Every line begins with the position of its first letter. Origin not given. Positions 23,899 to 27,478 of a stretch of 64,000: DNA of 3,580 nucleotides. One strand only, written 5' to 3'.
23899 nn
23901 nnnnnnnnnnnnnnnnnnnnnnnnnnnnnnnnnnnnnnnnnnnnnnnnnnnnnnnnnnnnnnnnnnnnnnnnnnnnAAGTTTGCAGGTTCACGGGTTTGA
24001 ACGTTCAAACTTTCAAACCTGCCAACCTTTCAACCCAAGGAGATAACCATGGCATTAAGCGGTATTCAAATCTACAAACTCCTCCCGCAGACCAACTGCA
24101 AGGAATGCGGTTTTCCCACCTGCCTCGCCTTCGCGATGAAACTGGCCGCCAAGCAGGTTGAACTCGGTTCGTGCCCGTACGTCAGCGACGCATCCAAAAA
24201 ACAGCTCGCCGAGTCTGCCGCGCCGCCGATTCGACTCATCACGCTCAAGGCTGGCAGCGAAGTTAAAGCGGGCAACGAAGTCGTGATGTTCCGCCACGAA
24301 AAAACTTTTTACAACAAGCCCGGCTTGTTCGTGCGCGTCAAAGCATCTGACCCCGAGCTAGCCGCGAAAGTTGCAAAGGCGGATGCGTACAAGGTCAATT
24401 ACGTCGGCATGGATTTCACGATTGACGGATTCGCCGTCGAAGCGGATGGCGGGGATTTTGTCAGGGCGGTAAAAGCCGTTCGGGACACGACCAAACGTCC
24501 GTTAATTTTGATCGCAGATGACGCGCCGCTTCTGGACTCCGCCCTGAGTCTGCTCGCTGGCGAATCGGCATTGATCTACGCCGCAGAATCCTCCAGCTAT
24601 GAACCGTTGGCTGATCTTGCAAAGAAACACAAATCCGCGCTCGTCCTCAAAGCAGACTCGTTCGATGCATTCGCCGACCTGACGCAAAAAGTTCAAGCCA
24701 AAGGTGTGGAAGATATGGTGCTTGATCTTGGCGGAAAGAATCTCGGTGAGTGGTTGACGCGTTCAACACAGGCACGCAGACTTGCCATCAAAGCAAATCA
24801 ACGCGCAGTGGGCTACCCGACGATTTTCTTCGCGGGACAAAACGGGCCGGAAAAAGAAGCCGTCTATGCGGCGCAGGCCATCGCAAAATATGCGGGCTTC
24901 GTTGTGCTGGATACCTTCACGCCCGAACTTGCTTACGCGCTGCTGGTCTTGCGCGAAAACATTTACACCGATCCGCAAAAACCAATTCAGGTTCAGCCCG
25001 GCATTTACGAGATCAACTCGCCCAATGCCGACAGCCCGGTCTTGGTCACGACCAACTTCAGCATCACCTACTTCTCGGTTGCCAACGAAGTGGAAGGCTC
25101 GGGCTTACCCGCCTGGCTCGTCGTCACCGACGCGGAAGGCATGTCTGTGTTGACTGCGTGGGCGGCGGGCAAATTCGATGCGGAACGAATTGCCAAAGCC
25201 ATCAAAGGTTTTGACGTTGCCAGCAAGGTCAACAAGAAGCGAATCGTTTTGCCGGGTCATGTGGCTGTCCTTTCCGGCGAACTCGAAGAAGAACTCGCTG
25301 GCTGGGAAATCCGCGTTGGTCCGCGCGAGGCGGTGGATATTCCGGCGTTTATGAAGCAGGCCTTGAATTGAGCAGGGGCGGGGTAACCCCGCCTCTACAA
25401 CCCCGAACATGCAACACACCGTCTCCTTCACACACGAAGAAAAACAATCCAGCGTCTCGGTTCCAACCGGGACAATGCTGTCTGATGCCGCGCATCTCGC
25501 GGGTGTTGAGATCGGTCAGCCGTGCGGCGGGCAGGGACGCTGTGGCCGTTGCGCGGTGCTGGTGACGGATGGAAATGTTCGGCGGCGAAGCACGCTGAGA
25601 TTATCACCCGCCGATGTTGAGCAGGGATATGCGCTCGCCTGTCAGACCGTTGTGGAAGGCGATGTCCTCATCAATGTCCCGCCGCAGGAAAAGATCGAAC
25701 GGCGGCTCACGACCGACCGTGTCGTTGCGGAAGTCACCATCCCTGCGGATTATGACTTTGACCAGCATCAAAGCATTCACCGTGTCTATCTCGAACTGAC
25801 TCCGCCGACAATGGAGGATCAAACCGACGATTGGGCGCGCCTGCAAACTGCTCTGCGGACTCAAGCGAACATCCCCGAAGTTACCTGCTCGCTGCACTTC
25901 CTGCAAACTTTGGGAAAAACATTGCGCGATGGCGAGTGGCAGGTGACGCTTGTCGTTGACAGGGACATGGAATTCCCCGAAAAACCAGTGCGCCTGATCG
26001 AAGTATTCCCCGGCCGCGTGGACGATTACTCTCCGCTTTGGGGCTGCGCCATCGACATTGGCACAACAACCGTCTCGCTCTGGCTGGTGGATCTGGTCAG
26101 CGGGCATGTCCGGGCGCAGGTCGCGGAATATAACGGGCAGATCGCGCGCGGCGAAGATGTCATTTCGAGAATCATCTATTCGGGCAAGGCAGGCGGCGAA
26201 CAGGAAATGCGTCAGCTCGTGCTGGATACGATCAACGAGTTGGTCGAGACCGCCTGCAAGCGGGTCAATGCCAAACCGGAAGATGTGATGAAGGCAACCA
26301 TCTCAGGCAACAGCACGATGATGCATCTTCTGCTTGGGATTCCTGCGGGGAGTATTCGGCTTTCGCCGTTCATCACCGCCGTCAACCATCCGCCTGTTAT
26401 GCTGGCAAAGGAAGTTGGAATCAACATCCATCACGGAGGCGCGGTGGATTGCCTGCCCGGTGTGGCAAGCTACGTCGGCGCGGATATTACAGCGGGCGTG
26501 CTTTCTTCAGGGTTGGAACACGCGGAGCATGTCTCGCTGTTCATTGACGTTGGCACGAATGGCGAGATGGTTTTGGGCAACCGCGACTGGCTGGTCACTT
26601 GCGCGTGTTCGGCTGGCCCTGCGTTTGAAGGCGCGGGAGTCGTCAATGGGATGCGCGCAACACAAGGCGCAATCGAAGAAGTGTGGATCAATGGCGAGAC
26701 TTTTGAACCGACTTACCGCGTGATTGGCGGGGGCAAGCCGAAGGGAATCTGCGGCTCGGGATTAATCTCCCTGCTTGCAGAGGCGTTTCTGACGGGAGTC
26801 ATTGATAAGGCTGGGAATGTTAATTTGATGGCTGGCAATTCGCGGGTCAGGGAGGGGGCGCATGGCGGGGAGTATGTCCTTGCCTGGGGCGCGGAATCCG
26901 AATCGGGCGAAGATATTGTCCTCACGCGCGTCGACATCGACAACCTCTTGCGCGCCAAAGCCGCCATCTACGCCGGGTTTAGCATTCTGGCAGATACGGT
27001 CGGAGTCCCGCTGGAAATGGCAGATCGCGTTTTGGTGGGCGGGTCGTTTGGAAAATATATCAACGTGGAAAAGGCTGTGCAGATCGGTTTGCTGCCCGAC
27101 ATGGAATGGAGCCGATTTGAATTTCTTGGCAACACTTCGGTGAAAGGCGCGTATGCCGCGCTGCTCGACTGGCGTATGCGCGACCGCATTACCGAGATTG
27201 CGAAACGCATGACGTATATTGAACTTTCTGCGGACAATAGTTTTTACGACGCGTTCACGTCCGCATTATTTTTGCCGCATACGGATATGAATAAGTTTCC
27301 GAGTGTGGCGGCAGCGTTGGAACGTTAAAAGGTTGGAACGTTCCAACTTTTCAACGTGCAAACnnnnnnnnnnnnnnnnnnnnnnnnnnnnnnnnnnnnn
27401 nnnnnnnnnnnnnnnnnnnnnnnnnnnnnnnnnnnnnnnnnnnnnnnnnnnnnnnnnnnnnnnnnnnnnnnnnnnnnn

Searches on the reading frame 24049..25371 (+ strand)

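Call 13: search_protein_families(library=ncbifam, max_evalue=1e-10, proteins=[window:24049-25371:+])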
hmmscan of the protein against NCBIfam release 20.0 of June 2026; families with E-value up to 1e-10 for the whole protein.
window:24049-25371:+ (440 aa): 3 families
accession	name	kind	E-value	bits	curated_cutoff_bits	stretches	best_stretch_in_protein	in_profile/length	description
NF003195.0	PRK04165.1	equivalog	9.9e-155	515.8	306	1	1-438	1-446/450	acetyl-CoA decarbonylase/synthase complex subunit gamma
NF043039.1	HgcAB_like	equivalog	4.9e-25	88.9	285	1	312-438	13-138/350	HgcAB-like fusion protein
NF040863.1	HgcA_corrinoid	equivalog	9.8e-20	70.9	275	1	314-437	29-151/325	mercury methylation corrinoid protein HgcA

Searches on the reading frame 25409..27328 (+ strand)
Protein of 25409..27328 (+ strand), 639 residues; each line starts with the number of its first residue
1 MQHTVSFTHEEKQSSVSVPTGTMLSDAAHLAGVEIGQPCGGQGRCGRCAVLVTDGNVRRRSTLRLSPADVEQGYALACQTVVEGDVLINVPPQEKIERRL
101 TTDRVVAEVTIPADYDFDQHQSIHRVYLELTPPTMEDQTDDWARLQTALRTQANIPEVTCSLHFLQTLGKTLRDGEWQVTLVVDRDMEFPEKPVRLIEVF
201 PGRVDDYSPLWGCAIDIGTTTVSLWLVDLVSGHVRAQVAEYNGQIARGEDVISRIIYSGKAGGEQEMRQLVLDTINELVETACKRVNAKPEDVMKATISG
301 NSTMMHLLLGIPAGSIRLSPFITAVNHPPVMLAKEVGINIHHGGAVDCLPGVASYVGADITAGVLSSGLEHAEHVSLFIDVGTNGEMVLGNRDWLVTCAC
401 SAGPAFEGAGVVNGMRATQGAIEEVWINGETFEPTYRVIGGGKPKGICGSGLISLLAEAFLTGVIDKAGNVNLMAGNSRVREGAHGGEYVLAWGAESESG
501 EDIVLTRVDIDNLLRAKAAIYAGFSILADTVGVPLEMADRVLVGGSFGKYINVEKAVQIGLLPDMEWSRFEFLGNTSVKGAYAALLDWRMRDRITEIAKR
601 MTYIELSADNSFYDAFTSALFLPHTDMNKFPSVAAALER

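Call 13: search_protein_families(library=ncbifam, max_evalue=1e-10, proteins=[window:25409-27328:+])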
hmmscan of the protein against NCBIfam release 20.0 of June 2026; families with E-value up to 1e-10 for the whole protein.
window:25409-27328:+ (639 aa): 3 families
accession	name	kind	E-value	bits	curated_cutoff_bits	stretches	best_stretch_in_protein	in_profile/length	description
NF040756.1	corr_regen_AcsV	exception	1.6e-193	644.6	800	1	5-631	2-632/632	corrinoid activation/regeneration protein AcsV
TIGR04270.1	Rama_corrin_act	subfamily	1e-32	113.2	500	1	212-623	2-417/534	methylamine methyltransferase corrinoid protein reductive activase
NF058606.1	GlBtMonoRdsGbcB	equivalog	1.2e-11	44.2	500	1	4-89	279-361/362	glycine betaine monooxygenase reductase subunit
